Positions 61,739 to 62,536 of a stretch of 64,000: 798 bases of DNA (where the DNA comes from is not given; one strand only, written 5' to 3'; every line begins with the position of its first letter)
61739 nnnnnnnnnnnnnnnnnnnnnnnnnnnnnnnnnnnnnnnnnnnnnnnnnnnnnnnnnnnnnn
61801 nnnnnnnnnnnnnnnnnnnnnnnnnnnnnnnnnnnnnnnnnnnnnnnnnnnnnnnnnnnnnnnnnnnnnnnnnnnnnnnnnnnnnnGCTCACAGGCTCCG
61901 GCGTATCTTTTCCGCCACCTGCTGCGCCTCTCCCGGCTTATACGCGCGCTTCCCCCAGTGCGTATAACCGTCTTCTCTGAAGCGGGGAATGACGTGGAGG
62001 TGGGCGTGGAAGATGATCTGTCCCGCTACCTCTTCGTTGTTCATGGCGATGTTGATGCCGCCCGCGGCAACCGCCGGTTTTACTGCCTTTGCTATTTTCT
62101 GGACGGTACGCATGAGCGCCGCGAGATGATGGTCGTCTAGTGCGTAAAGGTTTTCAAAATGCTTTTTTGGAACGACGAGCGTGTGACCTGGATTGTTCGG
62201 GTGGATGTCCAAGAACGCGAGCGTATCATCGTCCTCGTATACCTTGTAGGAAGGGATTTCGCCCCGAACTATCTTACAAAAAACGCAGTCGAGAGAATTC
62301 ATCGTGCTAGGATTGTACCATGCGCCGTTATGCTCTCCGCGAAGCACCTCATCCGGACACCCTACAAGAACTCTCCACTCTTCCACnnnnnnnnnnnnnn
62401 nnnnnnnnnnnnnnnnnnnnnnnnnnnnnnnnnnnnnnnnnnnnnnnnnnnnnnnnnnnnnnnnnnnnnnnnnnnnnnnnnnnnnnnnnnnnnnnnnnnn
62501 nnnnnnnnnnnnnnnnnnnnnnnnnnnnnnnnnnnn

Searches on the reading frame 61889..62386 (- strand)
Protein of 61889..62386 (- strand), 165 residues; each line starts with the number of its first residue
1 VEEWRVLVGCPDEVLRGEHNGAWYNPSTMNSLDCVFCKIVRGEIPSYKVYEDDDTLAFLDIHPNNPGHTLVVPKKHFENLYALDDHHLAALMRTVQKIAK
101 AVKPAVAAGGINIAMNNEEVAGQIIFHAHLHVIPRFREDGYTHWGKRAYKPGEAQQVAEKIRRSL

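Call 94: search_protein_families(library=pfam, proteins=[window:61889-62386:-], max_evalue=0.01)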
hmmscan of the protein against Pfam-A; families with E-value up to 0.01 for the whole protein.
window:61889-62386:- (165 aa): 2 families
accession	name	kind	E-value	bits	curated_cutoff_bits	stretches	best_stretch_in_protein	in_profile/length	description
PF01230.28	HIT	-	2.6e-29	102.1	21.5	1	41-137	1-97/98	HIT domain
PF11969.13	DcpS_C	-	2.1e-17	64.1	24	1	34-134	2-101/114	Scavenger mRNA decapping enzyme C-term binding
